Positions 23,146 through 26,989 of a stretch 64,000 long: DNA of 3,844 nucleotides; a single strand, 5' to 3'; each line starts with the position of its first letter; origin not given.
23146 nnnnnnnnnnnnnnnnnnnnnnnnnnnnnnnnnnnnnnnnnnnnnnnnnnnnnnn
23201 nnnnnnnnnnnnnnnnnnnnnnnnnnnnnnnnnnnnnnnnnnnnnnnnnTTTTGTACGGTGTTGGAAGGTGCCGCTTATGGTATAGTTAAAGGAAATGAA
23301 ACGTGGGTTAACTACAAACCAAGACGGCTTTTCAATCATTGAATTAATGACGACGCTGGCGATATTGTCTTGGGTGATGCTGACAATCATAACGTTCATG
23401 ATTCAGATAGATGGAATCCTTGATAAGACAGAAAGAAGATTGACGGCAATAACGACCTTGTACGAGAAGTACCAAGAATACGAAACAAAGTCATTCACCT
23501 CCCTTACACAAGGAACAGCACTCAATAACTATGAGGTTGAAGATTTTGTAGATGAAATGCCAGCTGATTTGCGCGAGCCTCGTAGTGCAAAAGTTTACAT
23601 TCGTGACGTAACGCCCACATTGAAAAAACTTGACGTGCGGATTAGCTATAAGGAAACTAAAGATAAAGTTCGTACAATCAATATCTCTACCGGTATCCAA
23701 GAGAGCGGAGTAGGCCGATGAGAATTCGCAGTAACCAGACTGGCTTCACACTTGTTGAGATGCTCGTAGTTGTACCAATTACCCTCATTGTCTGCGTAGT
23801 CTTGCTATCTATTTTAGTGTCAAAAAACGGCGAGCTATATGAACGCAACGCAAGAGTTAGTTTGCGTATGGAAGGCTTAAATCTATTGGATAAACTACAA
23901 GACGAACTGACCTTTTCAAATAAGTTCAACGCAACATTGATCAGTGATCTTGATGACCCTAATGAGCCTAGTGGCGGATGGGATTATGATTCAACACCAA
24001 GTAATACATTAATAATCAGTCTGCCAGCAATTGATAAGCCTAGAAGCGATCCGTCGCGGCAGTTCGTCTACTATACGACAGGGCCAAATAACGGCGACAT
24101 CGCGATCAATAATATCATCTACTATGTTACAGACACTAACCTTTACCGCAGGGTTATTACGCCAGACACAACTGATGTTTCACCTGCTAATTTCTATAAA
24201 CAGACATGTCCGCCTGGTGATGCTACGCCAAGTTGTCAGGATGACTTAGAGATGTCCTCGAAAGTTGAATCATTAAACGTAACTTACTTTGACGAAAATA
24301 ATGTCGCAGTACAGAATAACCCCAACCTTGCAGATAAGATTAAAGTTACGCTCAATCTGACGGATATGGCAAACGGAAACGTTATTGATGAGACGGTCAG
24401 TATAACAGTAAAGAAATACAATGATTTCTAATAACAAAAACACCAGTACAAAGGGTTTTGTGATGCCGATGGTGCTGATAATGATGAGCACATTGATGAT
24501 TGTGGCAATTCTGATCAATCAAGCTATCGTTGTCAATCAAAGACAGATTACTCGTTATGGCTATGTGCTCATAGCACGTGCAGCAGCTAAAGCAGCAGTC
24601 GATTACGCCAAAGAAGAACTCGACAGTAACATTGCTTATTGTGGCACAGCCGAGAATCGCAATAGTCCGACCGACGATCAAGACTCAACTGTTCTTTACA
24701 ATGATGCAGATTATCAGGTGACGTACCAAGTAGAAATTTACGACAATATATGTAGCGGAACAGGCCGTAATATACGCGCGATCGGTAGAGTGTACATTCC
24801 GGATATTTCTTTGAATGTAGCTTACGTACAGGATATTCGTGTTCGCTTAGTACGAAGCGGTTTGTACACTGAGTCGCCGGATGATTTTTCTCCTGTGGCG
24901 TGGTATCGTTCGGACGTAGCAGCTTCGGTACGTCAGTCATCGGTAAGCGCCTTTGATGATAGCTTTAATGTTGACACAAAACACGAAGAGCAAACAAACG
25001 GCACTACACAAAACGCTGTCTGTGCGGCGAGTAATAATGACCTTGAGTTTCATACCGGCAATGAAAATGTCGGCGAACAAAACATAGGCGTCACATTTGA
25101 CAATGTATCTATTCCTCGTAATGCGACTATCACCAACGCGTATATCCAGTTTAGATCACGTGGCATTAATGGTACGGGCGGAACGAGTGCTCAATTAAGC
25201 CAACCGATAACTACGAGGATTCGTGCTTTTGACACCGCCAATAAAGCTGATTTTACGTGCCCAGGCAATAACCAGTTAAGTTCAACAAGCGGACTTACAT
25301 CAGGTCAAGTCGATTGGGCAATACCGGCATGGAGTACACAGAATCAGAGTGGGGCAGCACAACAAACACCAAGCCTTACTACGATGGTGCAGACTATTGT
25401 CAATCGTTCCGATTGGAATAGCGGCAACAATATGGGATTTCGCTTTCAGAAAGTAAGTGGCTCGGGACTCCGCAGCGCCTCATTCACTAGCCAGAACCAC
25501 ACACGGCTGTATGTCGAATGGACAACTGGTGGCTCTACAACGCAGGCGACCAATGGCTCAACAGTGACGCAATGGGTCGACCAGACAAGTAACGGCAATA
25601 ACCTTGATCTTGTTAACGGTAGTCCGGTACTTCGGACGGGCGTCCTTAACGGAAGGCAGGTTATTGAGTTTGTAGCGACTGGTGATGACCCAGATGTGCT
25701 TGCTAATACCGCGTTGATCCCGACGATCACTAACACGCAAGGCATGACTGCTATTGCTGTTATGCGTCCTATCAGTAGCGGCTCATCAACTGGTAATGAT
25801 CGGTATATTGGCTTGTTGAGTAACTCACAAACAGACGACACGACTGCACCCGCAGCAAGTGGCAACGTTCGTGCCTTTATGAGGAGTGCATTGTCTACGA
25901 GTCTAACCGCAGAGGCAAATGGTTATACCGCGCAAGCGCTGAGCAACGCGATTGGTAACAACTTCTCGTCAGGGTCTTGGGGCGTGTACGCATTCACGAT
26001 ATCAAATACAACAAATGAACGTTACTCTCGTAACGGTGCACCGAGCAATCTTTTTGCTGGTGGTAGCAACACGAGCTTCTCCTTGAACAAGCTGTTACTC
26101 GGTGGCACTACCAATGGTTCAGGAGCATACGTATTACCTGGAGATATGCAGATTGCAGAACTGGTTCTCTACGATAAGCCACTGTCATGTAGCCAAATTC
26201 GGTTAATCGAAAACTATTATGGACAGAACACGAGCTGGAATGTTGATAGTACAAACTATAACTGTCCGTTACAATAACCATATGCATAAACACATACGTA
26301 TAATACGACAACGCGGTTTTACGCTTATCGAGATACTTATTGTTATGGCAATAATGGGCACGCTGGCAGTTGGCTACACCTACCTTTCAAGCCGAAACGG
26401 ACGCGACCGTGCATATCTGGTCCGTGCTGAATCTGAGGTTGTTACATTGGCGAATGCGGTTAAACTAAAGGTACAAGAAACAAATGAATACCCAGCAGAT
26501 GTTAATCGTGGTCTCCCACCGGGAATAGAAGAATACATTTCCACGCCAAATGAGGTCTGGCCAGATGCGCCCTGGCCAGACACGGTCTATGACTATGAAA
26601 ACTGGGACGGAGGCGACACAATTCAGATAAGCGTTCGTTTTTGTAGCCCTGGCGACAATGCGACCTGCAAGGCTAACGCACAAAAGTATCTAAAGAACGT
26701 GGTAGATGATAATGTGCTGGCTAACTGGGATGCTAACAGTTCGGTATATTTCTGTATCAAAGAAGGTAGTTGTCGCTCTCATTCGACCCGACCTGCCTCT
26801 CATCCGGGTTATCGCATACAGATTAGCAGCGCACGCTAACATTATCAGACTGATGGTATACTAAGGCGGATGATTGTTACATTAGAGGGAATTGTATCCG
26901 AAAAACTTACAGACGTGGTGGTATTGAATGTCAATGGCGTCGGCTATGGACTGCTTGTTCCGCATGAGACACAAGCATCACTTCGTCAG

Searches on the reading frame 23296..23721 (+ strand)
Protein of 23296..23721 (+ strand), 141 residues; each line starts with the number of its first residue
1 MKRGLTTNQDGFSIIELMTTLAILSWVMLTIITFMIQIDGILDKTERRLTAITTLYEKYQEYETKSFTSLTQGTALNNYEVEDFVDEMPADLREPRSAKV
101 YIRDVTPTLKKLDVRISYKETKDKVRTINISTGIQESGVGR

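Call 3: search_protein_families(library=pfam, proteins=[window:23296-23721:+], max_evalue=0.1)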
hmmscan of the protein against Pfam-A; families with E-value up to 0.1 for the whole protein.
window:23296-23721:+ (141 aa): 2 families
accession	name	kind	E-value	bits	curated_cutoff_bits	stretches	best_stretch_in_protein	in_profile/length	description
PF07963.17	N_methyl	-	0.00054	19.9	21.2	1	8-29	3-24/27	Prokaryotic N-terminal methylation motif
PF06277.17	EutA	-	0.013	14.8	27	1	33-136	168-266/475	Ethanolamine utilisation protein EutA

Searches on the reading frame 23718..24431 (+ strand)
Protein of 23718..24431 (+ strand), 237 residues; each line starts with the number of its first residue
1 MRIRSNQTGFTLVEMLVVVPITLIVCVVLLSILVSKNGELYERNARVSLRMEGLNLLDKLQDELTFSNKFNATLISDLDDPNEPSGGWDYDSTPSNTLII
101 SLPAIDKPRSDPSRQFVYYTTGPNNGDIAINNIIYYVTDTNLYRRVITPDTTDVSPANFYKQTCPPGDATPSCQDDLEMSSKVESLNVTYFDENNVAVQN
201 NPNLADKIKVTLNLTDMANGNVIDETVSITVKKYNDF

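Call 3: search_protein_families(library=pfam, proteins=[window:23718-24431:+], max_evalue=0.1)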
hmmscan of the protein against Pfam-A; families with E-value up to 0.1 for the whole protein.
window:23718-24431:+ (237 aa): 1 family
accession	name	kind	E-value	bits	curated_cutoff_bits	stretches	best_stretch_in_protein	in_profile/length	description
PF07963.17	N_methyl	-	0.00067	19.6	21.2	1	4-29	1-26/27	Prokaryotic N-terminal methylation motif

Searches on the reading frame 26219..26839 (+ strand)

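Call 3: search_protein_families(library=pfam, proteins=[window:26219-26839:+], max_evalue=0.1)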
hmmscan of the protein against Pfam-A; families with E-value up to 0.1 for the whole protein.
window:26219-26839:+ (206 aa): 1 family
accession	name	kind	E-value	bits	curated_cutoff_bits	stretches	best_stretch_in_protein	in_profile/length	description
PF07963.17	N_methyl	-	9.3e-09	34.9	21.2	1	30-52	3-25/27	Prokaryotic N-terminal methylation motif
